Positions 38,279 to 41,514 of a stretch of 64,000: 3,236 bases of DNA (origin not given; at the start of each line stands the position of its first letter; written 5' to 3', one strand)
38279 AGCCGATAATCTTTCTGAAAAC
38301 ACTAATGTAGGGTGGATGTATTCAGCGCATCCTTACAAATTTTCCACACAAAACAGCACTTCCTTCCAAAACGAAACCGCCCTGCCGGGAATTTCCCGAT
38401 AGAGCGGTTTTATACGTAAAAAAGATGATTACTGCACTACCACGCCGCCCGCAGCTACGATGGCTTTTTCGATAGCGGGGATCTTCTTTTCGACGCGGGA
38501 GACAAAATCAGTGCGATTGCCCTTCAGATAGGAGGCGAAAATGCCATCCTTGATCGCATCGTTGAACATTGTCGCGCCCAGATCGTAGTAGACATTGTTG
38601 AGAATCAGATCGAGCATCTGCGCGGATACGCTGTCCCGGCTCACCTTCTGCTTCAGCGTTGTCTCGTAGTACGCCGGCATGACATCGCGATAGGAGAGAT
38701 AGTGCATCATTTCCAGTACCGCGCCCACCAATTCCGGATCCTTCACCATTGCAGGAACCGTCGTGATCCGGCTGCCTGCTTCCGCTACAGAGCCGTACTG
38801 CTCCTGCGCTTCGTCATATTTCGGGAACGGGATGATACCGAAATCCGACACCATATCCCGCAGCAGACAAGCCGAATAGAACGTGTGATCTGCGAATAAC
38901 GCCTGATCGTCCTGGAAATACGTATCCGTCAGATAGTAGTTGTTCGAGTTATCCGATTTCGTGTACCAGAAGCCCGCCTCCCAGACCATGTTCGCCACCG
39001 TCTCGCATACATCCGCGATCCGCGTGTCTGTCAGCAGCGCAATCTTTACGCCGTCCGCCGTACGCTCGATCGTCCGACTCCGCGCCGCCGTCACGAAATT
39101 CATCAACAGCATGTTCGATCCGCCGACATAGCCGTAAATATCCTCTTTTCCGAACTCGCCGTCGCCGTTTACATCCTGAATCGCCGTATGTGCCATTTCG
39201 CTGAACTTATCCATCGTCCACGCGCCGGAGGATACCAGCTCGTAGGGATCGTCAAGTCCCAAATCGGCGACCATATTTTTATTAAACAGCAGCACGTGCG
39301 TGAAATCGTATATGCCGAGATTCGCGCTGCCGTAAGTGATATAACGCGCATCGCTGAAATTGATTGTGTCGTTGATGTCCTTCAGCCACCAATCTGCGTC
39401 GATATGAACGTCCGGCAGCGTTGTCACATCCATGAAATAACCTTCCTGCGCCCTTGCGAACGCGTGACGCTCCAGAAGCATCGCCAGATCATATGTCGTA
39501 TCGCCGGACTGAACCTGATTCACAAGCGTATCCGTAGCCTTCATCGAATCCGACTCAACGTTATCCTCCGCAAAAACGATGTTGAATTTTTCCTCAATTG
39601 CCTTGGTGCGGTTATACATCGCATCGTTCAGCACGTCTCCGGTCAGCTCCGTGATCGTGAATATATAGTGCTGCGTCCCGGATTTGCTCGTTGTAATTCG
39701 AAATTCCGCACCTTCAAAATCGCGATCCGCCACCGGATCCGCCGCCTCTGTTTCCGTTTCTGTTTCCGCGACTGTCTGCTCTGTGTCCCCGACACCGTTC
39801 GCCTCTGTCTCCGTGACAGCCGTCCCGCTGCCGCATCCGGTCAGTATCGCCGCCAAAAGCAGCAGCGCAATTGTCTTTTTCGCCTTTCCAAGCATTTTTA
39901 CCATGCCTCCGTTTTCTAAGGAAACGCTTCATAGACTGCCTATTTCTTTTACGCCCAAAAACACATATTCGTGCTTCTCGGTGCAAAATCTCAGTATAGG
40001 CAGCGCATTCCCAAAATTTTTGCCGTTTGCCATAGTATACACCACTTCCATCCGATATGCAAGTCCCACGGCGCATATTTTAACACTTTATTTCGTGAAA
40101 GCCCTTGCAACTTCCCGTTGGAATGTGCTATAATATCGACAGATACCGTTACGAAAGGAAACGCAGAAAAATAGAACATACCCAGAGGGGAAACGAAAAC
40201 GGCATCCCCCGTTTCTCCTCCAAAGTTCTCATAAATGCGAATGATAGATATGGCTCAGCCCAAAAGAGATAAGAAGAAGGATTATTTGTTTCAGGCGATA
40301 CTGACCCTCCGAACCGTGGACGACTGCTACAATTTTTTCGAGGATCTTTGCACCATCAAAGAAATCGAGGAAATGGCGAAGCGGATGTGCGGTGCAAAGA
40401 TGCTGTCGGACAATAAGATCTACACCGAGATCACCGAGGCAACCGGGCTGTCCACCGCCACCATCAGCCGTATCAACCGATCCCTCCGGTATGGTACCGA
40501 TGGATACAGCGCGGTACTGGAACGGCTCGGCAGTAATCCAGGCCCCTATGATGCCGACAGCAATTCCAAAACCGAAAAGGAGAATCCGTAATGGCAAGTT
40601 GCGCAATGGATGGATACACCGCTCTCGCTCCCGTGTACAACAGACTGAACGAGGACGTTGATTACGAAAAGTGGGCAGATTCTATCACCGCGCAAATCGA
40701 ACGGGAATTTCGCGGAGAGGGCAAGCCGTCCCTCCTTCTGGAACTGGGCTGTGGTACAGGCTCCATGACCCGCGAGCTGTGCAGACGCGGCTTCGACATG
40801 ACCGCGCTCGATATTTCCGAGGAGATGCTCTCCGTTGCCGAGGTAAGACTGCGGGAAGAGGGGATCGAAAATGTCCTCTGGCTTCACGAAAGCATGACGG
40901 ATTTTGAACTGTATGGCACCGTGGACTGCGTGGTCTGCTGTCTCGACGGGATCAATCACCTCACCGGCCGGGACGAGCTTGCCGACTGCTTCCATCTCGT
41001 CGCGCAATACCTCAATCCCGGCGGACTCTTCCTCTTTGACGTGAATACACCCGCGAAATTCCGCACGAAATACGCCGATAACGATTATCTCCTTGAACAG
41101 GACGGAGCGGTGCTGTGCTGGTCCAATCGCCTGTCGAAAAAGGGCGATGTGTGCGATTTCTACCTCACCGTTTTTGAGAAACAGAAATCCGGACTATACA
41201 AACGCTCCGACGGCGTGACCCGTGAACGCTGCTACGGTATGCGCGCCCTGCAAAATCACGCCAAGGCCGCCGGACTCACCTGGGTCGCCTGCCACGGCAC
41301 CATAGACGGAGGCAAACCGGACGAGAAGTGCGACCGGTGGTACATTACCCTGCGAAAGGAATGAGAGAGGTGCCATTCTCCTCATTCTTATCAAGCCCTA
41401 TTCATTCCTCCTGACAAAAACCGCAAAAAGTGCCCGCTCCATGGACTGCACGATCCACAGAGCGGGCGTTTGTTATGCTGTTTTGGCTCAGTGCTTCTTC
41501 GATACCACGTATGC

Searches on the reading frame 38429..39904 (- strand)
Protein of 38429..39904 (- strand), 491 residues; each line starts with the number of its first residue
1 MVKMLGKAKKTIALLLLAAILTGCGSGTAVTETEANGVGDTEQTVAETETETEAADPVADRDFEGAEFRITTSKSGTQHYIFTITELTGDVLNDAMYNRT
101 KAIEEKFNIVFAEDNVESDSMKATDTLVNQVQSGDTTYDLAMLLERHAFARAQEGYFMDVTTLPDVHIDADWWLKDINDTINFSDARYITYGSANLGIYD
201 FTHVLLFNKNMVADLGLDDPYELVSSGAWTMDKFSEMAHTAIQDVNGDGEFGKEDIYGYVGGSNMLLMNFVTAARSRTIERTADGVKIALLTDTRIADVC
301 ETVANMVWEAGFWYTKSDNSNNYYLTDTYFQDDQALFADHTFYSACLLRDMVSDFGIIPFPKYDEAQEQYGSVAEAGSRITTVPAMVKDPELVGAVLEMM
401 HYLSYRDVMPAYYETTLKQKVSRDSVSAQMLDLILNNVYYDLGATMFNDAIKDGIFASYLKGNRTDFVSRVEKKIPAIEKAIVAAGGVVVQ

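Call 80: search_protein_families(library=pfam, proteins=[window:38429-39904:-], max_evalue=0.1)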
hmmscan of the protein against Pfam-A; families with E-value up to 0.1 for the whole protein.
window:38429-39904:- (491 aa): 1 family
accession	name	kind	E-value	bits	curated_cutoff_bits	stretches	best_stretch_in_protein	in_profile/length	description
PF01547.30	SBP_bac_1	-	2.4e-05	24.9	26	1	119-248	34-148/307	Bacterial extracellular solute-binding protein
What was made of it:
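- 38429..39904 (-): Orphan SBP-like lipoprotein 3 (lipobox LTGC). Weak SBP_bac_1 hit of 24.9 bits (call 80).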

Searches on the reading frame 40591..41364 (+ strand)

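Call 80: search_protein_families(library=pfam, proteins=[window:40591-41364:+], max_evalue=0.1)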
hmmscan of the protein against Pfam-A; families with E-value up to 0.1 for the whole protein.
window:40591-41364:+ (257 aa): 14 families
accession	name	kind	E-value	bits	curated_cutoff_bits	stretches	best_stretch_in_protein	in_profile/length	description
PF13649.12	Methyltransf_25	-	8.7e-19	68.5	27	1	50-145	2-97/97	Methyltransferase domain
PF08241.18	Methyltransf_11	-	3.8e-14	53.5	21.2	1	50-149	1-95/95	Methyltransferase domain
PF08242.18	Methyltransf_12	-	1e-12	49.1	30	1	50-147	1-98/98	Methyltransferase domain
PF13847.12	Methyltransf_31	-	8.1e-11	42.2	27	1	49-150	7-110/145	Methyltransferase domain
PF13489.12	Methyltransf_23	-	8.7e-11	42.3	27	1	36-171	13-139/164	Methyltransferase domain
PF01209.24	Ubie_methyltran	-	3.1e-09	37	20.1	1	26-146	33-148/233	ubiE/COQ5 methyltransferase family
PF02353.26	CMAS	-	2.5e-06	27.4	27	1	48-153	65-168/273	Mycolic acid cyclopropane synthetase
PF05401.17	NodS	-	5.3e-06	26.8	24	1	33-150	31-145/201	Nodulation protein S (NodS)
PF05891.18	Methyltransf_PK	-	0.0032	17.5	27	1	38-165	48-175/218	AdoMet dependent proline di-methyltransferase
PF03848.20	TehB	-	0.0055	16.6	20.4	1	45-95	30-80/193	Tellurite resistance protein TehB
PF05175.20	MTS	-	0.014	15.5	23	1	49-116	35-104/170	Methyltransferase small domain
PF00398.26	RrnaAD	-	0.015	14.9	24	1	39-110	29-93/263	Ribosomal RNA adenine dimethylase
PF05958.17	tRNA_U5-meth_tr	-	0.027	14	23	1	48-101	204-257/357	tRNA (Uracil-5-)-methyltransferase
PF10017.15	Methyltransf_33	-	0.063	12.8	23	1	36-90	56-111/304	Histidine-specific methyltransferase, SAM-dependent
